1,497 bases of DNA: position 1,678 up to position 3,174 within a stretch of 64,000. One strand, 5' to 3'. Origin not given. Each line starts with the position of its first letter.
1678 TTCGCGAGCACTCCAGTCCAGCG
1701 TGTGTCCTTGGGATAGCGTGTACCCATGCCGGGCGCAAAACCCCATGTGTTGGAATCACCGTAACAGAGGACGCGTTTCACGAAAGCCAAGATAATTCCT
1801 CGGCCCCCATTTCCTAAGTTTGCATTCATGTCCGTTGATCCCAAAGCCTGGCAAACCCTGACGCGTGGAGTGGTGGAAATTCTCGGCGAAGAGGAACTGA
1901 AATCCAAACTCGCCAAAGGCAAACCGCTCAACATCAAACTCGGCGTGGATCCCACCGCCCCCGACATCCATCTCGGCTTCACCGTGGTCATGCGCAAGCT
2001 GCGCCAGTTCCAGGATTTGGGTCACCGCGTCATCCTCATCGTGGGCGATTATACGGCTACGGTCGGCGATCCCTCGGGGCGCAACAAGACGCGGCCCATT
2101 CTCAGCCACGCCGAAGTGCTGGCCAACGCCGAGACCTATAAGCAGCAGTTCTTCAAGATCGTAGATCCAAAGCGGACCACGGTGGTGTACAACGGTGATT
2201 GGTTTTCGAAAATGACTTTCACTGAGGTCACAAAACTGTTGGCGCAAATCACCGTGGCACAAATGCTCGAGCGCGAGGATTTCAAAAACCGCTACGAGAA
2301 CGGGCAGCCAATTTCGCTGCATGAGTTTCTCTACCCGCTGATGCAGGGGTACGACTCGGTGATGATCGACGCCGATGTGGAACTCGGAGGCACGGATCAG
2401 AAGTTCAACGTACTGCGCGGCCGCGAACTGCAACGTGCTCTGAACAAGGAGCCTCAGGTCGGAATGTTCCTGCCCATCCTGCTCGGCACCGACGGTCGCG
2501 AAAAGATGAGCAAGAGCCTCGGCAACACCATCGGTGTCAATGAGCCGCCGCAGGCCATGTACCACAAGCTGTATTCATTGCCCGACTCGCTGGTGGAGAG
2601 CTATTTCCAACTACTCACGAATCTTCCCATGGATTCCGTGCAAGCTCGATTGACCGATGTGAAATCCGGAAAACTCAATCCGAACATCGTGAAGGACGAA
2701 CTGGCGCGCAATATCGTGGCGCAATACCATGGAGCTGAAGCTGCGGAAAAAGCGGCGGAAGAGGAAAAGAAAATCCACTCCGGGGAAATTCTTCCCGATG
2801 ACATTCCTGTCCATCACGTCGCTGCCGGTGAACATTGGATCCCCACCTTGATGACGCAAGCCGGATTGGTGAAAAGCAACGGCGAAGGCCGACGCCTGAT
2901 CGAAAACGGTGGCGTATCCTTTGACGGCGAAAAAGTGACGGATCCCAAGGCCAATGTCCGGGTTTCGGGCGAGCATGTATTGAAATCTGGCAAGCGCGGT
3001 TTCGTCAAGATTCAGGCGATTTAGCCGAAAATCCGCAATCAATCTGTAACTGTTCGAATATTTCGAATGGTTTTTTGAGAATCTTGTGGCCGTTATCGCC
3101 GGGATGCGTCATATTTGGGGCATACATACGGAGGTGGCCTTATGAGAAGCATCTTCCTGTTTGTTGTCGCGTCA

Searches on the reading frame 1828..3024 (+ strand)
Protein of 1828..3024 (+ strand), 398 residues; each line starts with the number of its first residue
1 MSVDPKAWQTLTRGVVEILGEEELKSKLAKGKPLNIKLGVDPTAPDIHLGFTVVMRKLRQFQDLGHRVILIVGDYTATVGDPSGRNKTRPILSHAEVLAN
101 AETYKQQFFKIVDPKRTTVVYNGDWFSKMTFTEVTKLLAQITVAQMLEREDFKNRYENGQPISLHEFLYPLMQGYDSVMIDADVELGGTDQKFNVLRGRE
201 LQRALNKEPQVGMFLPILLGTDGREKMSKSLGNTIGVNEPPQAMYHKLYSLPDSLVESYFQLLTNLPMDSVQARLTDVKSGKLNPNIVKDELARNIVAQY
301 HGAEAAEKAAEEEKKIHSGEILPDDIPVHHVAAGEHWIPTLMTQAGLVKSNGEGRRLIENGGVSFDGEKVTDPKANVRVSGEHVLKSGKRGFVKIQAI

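Call 58: search_protein_families(library=pfam, proteins=[window:1828-3024:+], max_evalue=0.001)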
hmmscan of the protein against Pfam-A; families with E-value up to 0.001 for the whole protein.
window:1828-3024:+ (398 aa): 3 families
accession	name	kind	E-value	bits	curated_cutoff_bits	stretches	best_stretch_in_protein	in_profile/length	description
PF00579.31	tRNA-synt_1b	-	9.6e-78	261.9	21.1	1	31-316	3-290/292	tRNA synthetases class I (W and Y)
PF22421.1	SYY_C-terminal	-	9.2e-08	32.3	27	1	324-379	7-62/83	Tyrosine--tRNA ligase SYY-like C-terminal domain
PF01479.30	S4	-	7.7e-07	29.2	22.8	1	338-380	3-45/48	S4 domain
